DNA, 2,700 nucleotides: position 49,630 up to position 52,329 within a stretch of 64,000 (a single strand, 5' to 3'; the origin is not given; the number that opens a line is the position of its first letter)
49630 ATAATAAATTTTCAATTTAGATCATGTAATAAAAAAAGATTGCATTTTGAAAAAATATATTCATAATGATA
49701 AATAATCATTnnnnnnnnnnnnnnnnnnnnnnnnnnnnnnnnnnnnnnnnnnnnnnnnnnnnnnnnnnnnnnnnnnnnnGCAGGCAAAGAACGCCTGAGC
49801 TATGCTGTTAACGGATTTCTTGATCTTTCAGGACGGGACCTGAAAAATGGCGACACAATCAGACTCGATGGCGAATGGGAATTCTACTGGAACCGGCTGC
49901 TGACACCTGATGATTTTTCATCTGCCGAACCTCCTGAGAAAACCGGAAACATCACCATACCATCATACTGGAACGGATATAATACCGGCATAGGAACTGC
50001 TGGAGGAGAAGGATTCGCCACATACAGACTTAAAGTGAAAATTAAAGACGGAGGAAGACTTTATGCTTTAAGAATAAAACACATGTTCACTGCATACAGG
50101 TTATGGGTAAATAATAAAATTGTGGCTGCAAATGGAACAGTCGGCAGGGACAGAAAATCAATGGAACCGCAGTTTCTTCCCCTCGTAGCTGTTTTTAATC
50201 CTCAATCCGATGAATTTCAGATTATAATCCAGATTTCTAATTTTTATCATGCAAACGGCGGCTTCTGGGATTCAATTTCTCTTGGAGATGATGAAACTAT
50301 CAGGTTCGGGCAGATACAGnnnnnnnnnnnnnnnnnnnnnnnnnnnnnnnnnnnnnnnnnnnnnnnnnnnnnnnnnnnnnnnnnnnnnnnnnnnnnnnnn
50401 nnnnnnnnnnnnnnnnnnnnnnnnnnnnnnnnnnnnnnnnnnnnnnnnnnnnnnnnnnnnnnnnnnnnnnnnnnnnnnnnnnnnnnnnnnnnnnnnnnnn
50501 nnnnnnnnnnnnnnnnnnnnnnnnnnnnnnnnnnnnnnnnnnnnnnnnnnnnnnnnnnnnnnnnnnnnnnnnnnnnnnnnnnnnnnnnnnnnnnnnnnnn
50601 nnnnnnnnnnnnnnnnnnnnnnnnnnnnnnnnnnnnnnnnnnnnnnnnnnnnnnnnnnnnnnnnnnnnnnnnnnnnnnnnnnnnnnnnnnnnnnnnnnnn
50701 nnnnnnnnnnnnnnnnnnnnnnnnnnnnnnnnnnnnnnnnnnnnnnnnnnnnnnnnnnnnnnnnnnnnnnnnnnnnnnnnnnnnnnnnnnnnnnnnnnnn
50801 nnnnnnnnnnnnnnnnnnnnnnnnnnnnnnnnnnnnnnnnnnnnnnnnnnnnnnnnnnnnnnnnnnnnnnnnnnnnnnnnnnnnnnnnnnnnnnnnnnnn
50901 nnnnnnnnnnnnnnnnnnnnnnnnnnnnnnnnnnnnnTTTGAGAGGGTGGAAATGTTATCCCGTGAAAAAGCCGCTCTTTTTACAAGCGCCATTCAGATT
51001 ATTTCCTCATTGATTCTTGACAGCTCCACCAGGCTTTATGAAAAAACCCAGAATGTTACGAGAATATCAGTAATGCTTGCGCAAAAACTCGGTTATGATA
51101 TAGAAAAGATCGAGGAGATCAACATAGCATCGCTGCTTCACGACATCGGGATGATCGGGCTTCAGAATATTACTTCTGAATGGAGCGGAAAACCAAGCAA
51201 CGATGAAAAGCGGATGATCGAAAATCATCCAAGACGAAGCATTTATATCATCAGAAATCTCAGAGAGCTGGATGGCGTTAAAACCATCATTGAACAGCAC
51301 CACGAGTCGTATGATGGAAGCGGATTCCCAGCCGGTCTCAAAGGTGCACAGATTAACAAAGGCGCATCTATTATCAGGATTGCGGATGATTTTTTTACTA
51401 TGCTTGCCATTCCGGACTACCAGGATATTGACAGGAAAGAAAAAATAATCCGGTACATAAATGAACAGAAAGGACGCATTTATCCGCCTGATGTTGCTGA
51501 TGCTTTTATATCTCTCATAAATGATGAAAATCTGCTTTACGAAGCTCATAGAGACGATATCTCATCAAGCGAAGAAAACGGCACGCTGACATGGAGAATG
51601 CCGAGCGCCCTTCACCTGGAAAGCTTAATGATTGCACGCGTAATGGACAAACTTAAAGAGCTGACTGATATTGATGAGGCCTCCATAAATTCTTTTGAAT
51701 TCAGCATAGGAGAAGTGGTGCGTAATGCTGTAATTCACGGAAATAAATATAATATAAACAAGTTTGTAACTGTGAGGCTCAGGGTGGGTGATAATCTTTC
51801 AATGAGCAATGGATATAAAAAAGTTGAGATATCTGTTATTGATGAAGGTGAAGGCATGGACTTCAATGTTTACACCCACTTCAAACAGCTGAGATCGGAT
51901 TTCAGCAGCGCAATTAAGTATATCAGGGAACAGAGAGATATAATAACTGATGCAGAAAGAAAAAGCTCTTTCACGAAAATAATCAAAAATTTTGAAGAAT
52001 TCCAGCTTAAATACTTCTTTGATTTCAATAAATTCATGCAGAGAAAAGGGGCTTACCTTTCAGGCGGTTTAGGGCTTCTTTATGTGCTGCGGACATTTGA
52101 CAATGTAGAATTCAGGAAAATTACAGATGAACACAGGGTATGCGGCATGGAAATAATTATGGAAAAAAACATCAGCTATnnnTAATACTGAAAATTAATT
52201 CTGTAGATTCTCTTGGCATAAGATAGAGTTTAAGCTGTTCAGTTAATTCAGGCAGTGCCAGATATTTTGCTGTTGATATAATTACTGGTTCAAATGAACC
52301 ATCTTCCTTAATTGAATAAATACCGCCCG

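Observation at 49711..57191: Three 7TMR-DISM receptors with different outputs, including an HD-GYP/RsbW-kinase fusion and a separate RsbU-like phosphatase: a split partner-switching module?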

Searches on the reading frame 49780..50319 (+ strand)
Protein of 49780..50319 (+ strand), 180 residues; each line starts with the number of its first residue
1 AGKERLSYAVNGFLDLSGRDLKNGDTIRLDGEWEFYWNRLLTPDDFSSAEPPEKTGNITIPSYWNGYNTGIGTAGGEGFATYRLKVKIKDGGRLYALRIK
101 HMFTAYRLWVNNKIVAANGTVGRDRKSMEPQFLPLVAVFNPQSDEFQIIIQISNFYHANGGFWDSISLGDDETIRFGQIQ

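Call 73: predict_structure(alignment_id=A4)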
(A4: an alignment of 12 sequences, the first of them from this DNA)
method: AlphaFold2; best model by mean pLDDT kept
length: 180 residues; sequences in the alignment: 12
mean_pLDDT: 84.7   pTM: 0.85
mean pLDDT of the five models: 84.7, 81.5, 76.7, 69.5, 60.0
residues with pLDDT >= 90: 85; 70-90: 72; 50-70: 18; < 50: 5
segments of 3 or more residues with pLDDT < 50: 1-5
pLDDT, mean of each block of 10 residues (from residue 1): 64 92 86 93 94 92 81 79 94 88 85 89 72 80 94 72 88 80
secondary structure, 60 per line:
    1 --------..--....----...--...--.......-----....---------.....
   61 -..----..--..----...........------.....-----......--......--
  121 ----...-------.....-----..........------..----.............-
elements in order: E13-16 E26-28 E31-37 H43-46 E56-60 E78-88 E95-99 E105-110 E113-118 E135-139 E145-154 E167-170 H171-179

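Call 76: fold_search(model_id=the predicted structure, library=pdb)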
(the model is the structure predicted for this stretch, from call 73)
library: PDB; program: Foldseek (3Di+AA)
matches with E <= 10: 1754; with E <= 0.001: 281
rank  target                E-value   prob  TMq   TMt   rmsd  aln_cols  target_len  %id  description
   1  8ges_D                4.3e-09  1.00  0.57  0.18   4.7       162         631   18  R. hominis 2 beta-glucuronidase bound to UNC10201652-glucuronide (released 2024-02-14)
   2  8ges_A                1.8e-08  1.00  0.56  0.17   4.7       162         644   17  R. hominis 2 beta-glucuronidase bound to UNC10201652-glucuronide (released 2024-02-14)
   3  8get_D                2.0e-08  1.00  0.57  0.18   4.7       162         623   18  R. hominis 2 beta-glucuronidase bound to norquetiapine-glucuronide (released 2024-03-20)
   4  6mvh_A                3.9e-08  1.00  0.54  0.17   5.0       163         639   18  Crystal structure of FMN-binding beta-glucuronidase from Roseburia hominis (released 2019-01-30)
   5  8get_A                5.8e-08  1.00  0.56  0.17   4.7       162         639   18  R. hominis 2 beta-glucuronidase bound to norquetiapine-glucuronide (released 2024-03-20)
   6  8ges_B                5.8e-08  1.00  0.56  0.17   4.7       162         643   18  R. hominis 2 beta-glucuronidase bound to UNC10201652-glucuronide (released 2024-02-14)
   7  6mvh_B                6.2e-08  1.00  0.55  0.17   5.0       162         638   18  Crystal structure of FMN-binding beta-glucuronidase from Roseburia hominis (released 2019-01-30)
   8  8get_C                1.2e-07  1.00  0.56  0.17   4.8       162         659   18  R. hominis 2 beta-glucuronidase bound to norquetiapine-glucuronide (released 2024-03-20)
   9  8ges_C                1.3e-07  1.00  0.55  0.17   4.8       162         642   18  R. hominis 2 beta-glucuronidase bound to UNC10201652-glucuronide (released 2024-02-14)
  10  5z19_C                1.3e-07  1.00  0.55  0.18   4.6       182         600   14  The crystal structure of Ruminococcus gnavus beta-glucuronidase in complex with uronic isofagomine (released 2018-12-12)
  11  8ger                  1.9e-07  1.00  0.54  0.18   5.9       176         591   14  E. eligens beta-glucuronidase bound to norquetiapine-glucuronide (released 2024-03-20)
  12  5z19_D                2.0e-07  1.00  0.56  0.19   4.4       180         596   14  The crystal structure of Ruminococcus gnavus beta-glucuronidase in complex with uronic isofagomine (released 2018-12-12)
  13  8ugt                  2.1e-07  1.00  0.58  0.20   4.7       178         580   13  E. eligens beta-glucuronidase bound to UNC10206581-G (released 2024-07-24)
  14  3fn9_D                2.8e-07  1.00  0.56  0.17   5.0       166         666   17  Crystal structure of putative beta-galactosidase from bacteroides fragilis (released 2009-01-13)
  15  6cxs_B                2.9e-07  1.00  0.61  0.20   3.4       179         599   14  Crystal Structure of Clostridium perfringens beta-glucuronidase bound with a novel, potent inhibitor 4-(8-(piperazin-1 (released 2019-04-17)
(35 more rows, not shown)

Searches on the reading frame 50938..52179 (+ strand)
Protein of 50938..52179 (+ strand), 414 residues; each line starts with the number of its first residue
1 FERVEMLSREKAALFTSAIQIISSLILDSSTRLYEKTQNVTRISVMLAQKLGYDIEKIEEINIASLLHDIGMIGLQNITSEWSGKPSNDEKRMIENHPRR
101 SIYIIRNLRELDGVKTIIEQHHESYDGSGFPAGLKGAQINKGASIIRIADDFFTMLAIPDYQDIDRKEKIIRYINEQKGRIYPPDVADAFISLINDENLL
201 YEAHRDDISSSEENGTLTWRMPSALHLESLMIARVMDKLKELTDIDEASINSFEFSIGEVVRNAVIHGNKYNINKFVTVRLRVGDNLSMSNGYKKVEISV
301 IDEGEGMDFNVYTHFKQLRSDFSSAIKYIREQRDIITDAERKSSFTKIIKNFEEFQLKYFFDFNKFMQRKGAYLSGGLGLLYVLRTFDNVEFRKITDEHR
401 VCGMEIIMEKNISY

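Call 26: find_homologous_proteins(query=window:50938-52179:+, max_evalue=0.00001)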
Query window:50938-52179:+ (414 aa): 1117 proteins with E <= 0.00001 among 5612 candidates; the best 120 are listed.
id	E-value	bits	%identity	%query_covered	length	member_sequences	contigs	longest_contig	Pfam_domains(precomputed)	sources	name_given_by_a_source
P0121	2.4e-94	335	43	95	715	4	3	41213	PF13487.13,PF01966.29,PF13581.13,PF02518.32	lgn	-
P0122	4.8e-70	255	44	74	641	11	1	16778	PF13487.13,PF01966.29,PF13581.13,PF07695.18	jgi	-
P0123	2.1e-39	154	32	46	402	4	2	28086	PF08668.19,PF13487.13,PF01966.29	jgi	-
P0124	1.8e-36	144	33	50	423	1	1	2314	PF08668.19,PF13487.13,PF01966.29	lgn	-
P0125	2.4e-36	144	26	74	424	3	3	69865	PF08668.19,PF13487.13,PF01966.29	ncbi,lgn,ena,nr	ncbi:HD domain-containing protein [bacterium]|nr:HD domain-containing protein [bacterium]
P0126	2.3e-35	141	32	45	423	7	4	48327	PF08668.19,PF13487.13,PF01966.29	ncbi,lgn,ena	-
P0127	2.9e-34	137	28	43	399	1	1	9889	PF08668.19,PF13487.13,PF01966.29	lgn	-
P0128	6.4e-34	136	26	75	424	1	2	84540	PF08668.19,PF13487.13,PF01966.29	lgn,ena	-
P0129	6.7e-34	136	30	43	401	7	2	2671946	PF08668.19,PF13487.13,PF01966.29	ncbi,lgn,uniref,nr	ncbi:HD-GYP domain-containing protein [Neomoorella humiferrea]|uniref:Cyclic di-GMP phosphodiesteras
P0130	9.3e-34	135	30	44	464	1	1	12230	PF13487.13,PF01966.29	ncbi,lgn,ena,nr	ncbi:MAG: HD domain-containing phosphohydrolase [Longimicrobiales bacterium]|nr:HD domain-containing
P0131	1.1e-33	135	27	43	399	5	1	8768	PF08668.19,PF13487.13,PF01966.29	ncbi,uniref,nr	ncbi:HD domain-containing protein [Tepidanaerobacter sp. GT38]|uniref:HD-GYP domain-containing prote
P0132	1.4e-33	135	31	38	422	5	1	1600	PF08668.19,PF13487.13,PF01966.29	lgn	-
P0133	1.5e-33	135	23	79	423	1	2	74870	PF24391.2,PF08668.19,PF13487.13,PF01966.29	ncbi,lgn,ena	-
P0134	4.0e-33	133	32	40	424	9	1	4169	PF08668.19,PF13487.13,PF01966.29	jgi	-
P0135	1.1e-32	132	33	37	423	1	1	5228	PF08668.19,PF13487.13,PF01966.29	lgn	-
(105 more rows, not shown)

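Call 31: search_protein_families(library=pfam, proteins=[P0121], max_evalue=0.001)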
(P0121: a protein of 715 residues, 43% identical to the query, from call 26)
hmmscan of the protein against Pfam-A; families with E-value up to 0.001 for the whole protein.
P0121 (715 aa): 5 families
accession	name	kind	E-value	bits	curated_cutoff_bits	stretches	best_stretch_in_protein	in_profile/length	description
PF13487.12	HD_5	-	7.5e-29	101.1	27.2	1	320-484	2-169/170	HD domain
PF13581.12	HATPase_c_2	-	4.2e-10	40.1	27.4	1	535-604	16-82/127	Histidine kinase-like ATPase domain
PF01966.28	HD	-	1.7e-09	38.4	22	1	338-452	7-114/116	HD domain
PF02518.31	HATPase_c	-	6.7e-06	26.9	26.4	1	555-615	6-56/111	Histidine kinase-, DNA gyrase B-, and HSP90-like ATPase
PF00672.30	HAMP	-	5.9e-05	23.7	25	0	247-296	2-51/53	HAMP domain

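Call 52: find_encoding_contigs(protein=P0121, flank=10000, max_places=1)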
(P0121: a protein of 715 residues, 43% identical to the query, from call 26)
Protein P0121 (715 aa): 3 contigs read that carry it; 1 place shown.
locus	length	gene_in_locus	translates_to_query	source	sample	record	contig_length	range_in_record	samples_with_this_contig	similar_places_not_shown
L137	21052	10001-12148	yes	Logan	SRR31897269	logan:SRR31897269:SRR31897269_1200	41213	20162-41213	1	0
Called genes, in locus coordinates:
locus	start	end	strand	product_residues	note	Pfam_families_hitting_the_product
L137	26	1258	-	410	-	PF00155:Aminotran_1_2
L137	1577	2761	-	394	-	PF00512:HisKA, PF02518:HATPase_c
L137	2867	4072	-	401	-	PF00571:CBS (faint), PF07228:SpoIIE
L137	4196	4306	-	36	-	-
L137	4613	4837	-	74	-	-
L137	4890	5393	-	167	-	-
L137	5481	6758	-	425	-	PF00571:CBS (faint), PF07228:SpoIIE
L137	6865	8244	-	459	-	PF07719:TPR_2 (faint), PF13174:TPR_6 (faint), PF13428:TPR_14 (faint), PF13432:TPR_16 (faint)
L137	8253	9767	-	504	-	PF00672:HAMP, PF07228:SpoIIE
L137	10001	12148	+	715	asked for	PF01966:HD, PF13487:HD_5, PF13581:HATPase_c_2, PF02518:HATPase_c (weak)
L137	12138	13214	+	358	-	PF02463:SMC_N, PF13175:AAA_15, PF13476:AAA_23, PF13304:AAA_21 (faint)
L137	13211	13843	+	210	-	PF13353:Fer4_12 (weak), PF04055:Radical_SAM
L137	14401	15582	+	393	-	PF22660:RS_preATP-grasp-like, PF02786:CPSase_L_D2 (faint), PF07478:Dala_Dala_lig_C, PF02222:ATP-grasp, PF21244:PurT_C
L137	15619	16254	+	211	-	PF09360:zf-CDGSH, PF06902:Fer4_19, PF09360:zf-CDGSH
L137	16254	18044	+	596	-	PF16927:HisKA_7TM, PF00989:PAS, PF08448:PAS_4, PF13426:PAS_9, PF07228:SpoIIE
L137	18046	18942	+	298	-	PF04055:Radical_SAM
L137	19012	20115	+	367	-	PF04015:DUF362, PF00037:Fer4 (weak), PF12838:Fer4_7, PF13187:Fer4_9 (weak), PF13237:Fer4_10, PF14697:Fer4_21, PF25160:LdpA_Fe-S-bd (weak), PF00037:Fer4 (weak), +4 more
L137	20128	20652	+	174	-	-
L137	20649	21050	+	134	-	?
